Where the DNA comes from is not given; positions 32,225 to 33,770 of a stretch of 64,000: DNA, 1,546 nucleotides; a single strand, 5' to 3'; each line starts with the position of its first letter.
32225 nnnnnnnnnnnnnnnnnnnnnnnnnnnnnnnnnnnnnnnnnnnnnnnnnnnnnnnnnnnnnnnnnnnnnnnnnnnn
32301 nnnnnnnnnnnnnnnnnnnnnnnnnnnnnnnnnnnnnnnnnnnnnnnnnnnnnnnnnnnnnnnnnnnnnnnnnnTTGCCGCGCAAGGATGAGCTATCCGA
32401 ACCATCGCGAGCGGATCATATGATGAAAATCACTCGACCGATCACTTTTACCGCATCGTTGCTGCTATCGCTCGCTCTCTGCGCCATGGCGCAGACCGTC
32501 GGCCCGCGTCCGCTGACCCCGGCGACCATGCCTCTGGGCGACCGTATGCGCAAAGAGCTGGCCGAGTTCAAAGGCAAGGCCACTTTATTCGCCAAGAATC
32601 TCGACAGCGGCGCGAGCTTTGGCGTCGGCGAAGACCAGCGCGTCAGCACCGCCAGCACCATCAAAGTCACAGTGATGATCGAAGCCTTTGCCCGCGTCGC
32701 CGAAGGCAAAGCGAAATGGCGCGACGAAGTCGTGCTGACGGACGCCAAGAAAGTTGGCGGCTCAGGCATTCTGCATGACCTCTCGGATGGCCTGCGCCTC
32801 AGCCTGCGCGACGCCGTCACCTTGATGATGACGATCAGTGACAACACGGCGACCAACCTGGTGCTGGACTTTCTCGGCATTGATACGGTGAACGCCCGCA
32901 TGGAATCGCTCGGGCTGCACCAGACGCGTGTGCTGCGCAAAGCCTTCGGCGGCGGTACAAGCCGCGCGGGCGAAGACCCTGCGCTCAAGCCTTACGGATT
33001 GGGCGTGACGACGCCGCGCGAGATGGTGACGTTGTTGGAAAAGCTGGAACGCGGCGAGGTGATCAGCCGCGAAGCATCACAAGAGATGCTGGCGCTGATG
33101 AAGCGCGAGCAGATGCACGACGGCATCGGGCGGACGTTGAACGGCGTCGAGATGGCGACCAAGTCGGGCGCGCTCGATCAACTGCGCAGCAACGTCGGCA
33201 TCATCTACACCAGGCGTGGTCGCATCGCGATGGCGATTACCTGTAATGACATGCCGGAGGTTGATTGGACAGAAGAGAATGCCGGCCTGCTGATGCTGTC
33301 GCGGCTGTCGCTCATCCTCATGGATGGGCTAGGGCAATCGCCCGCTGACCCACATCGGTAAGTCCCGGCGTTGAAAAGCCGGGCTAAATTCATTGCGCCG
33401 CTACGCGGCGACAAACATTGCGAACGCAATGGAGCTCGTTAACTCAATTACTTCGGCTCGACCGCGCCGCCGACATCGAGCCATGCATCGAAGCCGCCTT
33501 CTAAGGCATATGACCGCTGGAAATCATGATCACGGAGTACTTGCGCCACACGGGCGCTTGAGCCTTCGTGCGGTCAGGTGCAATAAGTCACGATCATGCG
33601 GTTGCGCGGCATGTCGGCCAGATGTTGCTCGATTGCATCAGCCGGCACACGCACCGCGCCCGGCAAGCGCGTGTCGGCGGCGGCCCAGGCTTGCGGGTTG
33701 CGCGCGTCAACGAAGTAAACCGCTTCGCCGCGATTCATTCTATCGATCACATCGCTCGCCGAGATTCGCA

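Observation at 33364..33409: Conserved ~46-nt two-hairpin element found downstream of two unrelated genes (33.37 kb and 58.9 kb)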

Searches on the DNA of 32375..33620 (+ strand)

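Call 56: search_with_rna_model(model_id=R1, sources=[L117, L118, L119, L120, L121, L122], max_evalue=1, filters=off)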
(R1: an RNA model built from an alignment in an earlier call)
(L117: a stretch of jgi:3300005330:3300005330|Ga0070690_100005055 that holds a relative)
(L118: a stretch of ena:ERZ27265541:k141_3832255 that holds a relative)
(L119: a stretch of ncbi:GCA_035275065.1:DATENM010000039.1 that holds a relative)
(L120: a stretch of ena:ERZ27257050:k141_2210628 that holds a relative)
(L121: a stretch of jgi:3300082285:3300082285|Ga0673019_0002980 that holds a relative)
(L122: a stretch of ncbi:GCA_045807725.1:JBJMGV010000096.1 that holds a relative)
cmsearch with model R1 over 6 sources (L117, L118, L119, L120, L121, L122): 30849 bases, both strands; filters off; matches with E-value up to 1: 8.
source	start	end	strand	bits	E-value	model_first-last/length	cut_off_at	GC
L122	3612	3670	+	58.7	5.5e-15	1-60/60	no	0.63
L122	3716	3775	+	42.3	1.9e-10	1-60/60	no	0.48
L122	3463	3521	-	36.9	5.9e-09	1-60/60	no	0.61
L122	3685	3711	+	19.7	0.00035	25-51/60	no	0.67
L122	3697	3714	-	8.8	0.37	34-51/60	no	0.78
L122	3541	3556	-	7.6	0.78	37-51/60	no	0.75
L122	3579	3594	+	7.6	0.78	37-51/60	no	0.75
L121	951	1011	+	7.3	0.97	1-60/60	no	0.52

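Call 80: search_rna_families(source=window, start=33300, end=33620, threshold=evalue, max_evalue=1)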
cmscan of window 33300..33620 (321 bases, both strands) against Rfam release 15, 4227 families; matches with E-value up to 1: 1.
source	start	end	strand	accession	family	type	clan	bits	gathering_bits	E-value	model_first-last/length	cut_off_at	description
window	33364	33410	+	RF01687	Acido-Lenti-1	Gene; sRNA;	-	30.8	37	2.2e-05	1-46/46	no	Acido-Lenti-1 RNA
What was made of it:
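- Tried and rejected: The match appears only with the E-value threshold (call 80).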

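Call 82: search_rna_families(source=window, start=33340, end=33430, threshold=evalue, max_evalue=1, show_alignments=1)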
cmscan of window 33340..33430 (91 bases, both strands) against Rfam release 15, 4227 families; matches with E-value up to 1: 1.
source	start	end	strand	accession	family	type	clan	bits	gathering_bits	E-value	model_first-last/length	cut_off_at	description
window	33364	33410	+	RF01687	Acido-Lenti-1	Gene; sRNA;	-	30.8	37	6.2e-06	1-46/46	no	Acido-Lenti-1 RNA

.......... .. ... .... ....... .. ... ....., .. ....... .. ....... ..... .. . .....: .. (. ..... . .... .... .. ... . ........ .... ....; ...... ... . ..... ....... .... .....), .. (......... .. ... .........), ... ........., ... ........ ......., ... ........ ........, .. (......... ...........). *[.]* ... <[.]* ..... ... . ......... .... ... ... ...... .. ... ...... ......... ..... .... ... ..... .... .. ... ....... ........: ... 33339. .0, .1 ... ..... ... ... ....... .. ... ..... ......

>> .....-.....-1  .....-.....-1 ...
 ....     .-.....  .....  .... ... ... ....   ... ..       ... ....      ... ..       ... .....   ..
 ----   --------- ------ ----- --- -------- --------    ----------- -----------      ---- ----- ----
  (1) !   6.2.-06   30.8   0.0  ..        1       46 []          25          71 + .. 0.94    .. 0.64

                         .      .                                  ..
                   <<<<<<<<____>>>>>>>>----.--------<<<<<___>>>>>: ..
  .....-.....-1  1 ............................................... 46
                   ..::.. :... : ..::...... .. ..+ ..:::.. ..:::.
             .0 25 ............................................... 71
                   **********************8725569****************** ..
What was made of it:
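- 33364..33410 (+): Copy A: a complete two-hairpin module, that is, one solo arm of the repeat family. It lies between the stop of the plus-strand serine hydrolase (33359-33361) and the stop of the minus-strand rhodanese (33448-33450). Rfam RF01687 scores it 30.8 bits over model positions 1-46 of 46 (calls 80, 82).
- On Rfam RF01687 Acido-Lenti-1: A aligns to model positions 1-46 of 46, with both stems paired (call 82).
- A matches RF01687 end to end at 30.8 bits (calls 80, 82).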

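Call 86: search_rna_families(sources=[L037, L038, L039, L040, L041, L043, L044, L045, L047, L051, L053, L054, L061, L062, L068, L071, L077, L003, L008, L122], threshold=gathering)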
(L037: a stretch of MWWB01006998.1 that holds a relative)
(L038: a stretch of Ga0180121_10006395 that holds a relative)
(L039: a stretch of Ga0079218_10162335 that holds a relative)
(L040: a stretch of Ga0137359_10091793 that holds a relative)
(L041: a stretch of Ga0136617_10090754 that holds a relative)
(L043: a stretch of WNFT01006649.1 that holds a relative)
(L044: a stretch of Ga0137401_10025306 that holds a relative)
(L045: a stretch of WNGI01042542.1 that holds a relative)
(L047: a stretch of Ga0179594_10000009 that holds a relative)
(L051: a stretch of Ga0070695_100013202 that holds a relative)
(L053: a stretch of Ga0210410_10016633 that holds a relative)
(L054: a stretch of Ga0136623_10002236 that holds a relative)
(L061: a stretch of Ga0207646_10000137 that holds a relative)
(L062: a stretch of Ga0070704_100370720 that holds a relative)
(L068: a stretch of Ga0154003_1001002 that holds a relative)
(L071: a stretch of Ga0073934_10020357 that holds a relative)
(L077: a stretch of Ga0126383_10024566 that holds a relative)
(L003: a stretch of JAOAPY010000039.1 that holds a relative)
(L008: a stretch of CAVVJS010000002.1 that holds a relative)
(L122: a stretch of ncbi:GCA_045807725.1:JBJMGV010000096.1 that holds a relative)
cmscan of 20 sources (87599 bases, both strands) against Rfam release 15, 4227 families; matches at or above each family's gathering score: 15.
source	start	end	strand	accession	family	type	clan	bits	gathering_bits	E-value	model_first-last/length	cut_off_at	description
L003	367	439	-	RF00005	tRNA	Gene; tRNA;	CL00001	74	29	3.5e-14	1-71/71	no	tRNA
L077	2395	2440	-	RF01687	Acido-Lenti-1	Gene; sRNA;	-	46.1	37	4e-07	1-46/46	no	Acido-Lenti-1 RNA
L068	2394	2439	-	RF01687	Acido-Lenti-1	Gene; sRNA;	-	45.8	37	4.9e-07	1-46/46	no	Acido-Lenti-1 RNA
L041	8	53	-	RF01687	Acido-Lenti-1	Gene; sRNA;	-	44.2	37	1.3e-06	1-46/46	no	Acido-Lenti-1 RNA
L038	2124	2169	-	RF01687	Acido-Lenti-1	Gene; sRNA;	-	44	37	1.5e-06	1-46/46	no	Acido-Lenti-1 RNA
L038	3378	3423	-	RF01687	Acido-Lenti-1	Gene; sRNA;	-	44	37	1.5e-06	1-46/46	no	Acido-Lenti-1 RNA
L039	590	635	-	RF01687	Acido-Lenti-1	Gene; sRNA;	-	44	37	1.6e-06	1-46/46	no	Acido-Lenti-1 RNA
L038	2987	3032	-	RF01687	Acido-Lenti-1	Gene; sRNA;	-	42.2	37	4.6e-06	1-46/46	no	Acido-Lenti-1 RNA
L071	2825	2870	+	RF01687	Acido-Lenti-1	Gene; sRNA;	-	39.7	37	2.2e-05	1-46/46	no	Acido-Lenti-1 RNA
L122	3616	3661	+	RF01687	Acido-Lenti-1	Gene; sRNA;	-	39.4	37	2.7e-05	1-46/46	no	Acido-Lenti-1 RNA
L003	2719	2765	-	RF01687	Acido-Lenti-1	Gene; sRNA;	-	38.6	37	4.5e-05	1-46/46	no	Acido-Lenti-1 RNA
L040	1786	1832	+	RF01687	Acido-Lenti-1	Gene; sRNA;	-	38.5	37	4.9e-05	1-46/46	no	Acido-Lenti-1 RNA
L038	3519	3565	+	RF01687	Acido-Lenti-1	Gene; sRNA;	-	37.7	37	8e-05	1-46/46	no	Acido-Lenti-1 RNA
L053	1922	1967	+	RF01687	Acido-Lenti-1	Gene; sRNA;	-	37.7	37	7.9e-05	1-46/46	no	Acido-Lenti-1 RNA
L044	272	317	-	RF01687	Acido-Lenti-1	Gene; sRNA;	-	37.2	37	0.00011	1-46/46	no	Acido-Lenti-1 RNA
